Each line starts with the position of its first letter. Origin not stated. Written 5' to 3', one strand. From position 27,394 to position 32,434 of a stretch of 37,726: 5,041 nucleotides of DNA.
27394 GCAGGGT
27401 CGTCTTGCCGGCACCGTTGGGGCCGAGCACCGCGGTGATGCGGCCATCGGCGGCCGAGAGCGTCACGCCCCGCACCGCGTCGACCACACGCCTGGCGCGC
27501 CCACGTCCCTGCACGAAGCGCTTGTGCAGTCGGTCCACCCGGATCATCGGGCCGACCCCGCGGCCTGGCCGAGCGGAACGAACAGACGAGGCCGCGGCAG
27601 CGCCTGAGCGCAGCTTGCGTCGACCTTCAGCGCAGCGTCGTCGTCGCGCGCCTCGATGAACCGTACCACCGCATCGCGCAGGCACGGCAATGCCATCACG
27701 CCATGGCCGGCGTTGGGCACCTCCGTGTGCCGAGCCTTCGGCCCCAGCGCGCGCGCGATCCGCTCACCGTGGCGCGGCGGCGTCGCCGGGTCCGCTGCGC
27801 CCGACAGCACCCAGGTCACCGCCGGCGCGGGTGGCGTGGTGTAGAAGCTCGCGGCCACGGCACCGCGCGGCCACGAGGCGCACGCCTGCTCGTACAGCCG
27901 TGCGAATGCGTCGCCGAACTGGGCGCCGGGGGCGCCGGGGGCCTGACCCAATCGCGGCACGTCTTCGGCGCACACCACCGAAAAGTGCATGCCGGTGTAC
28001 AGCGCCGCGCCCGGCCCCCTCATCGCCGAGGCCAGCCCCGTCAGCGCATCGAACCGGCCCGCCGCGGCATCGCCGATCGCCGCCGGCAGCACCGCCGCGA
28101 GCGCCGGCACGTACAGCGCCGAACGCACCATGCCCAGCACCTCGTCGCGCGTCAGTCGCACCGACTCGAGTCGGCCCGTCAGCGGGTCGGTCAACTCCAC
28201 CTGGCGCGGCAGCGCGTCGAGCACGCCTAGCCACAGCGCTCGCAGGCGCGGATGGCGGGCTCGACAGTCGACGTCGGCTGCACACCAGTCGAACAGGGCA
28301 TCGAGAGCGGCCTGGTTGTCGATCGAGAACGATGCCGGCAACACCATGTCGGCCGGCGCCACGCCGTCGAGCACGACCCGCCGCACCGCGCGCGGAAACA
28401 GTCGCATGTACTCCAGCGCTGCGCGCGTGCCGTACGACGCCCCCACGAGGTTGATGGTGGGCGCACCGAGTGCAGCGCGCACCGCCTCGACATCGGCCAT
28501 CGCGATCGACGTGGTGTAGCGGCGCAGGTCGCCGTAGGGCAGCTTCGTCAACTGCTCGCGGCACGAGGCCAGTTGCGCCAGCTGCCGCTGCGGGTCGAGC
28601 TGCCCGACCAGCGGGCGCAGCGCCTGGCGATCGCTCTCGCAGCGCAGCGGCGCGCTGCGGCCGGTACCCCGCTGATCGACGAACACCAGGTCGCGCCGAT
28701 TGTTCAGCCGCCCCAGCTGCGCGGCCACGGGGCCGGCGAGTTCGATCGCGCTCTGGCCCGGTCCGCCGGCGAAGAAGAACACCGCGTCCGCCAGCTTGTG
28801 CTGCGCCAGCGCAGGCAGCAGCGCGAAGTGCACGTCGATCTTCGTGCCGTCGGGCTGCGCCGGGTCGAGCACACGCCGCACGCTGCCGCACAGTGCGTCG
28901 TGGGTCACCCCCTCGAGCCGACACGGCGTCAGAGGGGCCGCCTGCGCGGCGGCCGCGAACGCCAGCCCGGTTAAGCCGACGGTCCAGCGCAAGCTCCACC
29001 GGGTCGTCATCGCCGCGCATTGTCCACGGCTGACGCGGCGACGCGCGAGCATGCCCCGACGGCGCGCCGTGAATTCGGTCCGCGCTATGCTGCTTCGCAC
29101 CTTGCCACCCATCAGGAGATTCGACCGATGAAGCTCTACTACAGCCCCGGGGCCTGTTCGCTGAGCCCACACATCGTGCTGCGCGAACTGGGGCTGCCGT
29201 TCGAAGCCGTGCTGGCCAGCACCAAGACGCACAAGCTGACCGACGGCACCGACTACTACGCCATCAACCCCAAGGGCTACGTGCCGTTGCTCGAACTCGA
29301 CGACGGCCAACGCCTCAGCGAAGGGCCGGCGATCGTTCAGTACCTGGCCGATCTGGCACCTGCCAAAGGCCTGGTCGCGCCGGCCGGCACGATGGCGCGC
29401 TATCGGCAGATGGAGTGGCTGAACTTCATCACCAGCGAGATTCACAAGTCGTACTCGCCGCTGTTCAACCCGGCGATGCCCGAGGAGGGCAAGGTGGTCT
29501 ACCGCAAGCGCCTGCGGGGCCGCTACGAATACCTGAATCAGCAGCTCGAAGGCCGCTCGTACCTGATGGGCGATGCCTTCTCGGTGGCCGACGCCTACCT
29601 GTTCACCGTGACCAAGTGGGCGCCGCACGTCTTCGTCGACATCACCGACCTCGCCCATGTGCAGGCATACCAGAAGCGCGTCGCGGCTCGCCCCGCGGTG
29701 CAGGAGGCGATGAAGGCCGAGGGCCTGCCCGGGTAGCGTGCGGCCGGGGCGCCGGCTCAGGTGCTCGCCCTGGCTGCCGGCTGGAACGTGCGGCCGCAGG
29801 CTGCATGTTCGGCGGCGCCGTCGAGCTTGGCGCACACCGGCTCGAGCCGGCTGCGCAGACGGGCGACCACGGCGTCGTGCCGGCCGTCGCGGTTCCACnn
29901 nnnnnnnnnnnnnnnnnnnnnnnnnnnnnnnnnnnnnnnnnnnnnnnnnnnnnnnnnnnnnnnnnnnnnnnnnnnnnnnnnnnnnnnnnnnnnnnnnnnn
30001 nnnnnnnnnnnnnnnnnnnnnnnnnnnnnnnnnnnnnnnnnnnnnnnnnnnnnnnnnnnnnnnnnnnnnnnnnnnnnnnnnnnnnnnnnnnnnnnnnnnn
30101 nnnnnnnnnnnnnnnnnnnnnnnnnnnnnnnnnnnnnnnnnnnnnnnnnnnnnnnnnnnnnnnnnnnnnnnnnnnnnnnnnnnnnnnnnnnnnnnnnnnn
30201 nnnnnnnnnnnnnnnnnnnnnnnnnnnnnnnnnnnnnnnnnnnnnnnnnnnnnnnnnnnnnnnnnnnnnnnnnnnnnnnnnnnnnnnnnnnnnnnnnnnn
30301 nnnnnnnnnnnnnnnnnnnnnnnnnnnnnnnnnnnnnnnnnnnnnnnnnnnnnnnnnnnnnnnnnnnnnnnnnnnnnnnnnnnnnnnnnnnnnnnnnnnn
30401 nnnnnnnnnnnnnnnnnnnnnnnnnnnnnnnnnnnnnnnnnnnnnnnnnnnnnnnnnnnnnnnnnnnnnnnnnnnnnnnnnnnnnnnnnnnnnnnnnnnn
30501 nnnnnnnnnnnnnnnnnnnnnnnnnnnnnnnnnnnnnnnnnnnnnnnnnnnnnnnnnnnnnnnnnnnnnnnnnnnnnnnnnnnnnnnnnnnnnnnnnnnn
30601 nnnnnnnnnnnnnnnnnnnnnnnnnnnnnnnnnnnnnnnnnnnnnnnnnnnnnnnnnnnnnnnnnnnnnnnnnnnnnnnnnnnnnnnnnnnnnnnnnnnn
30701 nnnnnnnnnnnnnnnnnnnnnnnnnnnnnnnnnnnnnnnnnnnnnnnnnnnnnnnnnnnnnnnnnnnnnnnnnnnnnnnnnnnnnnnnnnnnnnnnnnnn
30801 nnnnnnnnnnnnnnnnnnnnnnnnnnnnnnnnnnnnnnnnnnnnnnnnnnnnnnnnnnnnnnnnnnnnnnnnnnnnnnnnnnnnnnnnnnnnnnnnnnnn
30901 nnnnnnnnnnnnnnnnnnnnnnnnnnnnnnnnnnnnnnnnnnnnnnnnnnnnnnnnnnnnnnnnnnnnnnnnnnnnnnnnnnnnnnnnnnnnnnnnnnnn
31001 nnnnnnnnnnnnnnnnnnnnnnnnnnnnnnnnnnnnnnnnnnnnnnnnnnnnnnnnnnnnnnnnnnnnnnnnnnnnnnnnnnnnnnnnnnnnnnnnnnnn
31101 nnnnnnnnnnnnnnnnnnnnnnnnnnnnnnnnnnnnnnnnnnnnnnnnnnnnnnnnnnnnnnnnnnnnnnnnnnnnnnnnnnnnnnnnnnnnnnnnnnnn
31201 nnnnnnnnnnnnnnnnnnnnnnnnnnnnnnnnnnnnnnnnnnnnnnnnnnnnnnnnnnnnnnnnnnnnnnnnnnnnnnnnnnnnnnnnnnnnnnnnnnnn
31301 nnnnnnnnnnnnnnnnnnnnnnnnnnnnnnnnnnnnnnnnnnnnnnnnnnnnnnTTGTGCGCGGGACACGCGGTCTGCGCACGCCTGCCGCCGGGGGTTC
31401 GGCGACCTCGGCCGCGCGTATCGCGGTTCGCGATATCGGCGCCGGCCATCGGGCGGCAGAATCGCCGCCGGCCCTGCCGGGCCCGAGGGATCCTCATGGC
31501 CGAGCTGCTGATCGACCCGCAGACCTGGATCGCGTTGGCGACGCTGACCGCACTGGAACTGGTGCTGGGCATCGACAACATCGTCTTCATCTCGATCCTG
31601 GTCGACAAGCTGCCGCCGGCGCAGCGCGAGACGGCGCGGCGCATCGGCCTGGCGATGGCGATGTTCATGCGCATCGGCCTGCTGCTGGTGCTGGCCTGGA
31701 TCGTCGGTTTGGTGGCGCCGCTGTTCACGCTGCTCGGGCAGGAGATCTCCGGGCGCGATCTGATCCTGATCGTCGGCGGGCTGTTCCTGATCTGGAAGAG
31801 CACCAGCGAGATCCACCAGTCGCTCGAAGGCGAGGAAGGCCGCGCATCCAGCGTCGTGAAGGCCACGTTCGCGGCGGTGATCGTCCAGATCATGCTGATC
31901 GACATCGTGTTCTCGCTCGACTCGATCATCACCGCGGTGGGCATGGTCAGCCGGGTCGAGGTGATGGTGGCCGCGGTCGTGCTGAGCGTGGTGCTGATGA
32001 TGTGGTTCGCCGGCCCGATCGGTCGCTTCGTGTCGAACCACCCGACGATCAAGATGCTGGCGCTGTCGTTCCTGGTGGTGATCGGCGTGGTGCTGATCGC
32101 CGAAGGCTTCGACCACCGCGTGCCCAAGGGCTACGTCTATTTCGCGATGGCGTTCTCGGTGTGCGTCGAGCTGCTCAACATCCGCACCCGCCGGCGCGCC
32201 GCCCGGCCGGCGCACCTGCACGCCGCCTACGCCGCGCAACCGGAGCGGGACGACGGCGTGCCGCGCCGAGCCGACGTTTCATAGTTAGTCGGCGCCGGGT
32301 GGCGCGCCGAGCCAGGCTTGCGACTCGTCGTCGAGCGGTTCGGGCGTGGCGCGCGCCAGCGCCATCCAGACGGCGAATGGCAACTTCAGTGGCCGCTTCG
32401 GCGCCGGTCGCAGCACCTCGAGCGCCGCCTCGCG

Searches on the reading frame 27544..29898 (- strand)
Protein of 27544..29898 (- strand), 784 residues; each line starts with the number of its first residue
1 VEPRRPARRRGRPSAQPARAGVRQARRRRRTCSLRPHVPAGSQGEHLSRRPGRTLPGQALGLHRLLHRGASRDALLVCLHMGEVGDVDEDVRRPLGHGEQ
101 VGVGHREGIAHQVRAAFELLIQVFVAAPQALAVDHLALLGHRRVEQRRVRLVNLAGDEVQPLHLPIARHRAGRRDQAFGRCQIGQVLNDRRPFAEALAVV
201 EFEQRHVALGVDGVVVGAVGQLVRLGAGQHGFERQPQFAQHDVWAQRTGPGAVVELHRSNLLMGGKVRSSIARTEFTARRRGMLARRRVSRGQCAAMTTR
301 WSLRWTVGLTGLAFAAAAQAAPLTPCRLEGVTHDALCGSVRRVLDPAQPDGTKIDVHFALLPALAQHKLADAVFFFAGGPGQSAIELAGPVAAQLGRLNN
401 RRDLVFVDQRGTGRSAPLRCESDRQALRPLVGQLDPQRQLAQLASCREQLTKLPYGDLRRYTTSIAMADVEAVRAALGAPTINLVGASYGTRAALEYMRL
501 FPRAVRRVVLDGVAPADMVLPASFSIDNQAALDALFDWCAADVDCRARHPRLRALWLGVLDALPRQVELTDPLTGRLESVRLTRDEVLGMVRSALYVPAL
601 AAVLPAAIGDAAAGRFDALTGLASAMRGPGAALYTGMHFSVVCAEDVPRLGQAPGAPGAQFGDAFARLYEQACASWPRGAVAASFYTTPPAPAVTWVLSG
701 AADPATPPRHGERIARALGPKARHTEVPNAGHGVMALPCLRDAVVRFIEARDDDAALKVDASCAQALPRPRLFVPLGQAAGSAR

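Call 58: search_protein_families(library=pfam, proteins=[window:27544-29898:-], max_evalue=0.0001)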
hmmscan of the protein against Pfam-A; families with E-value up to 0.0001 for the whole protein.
window:27544-29898:- (784 aa): 2 families
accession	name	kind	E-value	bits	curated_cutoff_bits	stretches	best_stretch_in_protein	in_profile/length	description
PF00561.26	Abhydrolase_1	-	5.9e-14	52.8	25.8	1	372-538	2-122/245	alpha/beta hydrolase fold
PF08386.16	Abhydrolase_4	-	9e-11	42.3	21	1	661-749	4-92/103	TAP-like protein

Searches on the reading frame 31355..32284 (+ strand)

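Call 58: search_protein_families(library=pfam, proteins=[window:31355-32284:+], max_evalue=0.0001)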
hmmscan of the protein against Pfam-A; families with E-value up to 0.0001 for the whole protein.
window:31355-32284:+ (309 aa): 1 family
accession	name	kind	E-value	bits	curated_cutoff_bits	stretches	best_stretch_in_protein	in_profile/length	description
PF03741.22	TerC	-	1.1e-47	162.6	27.8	1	63-250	2-177/178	Integral membrane protein TerC family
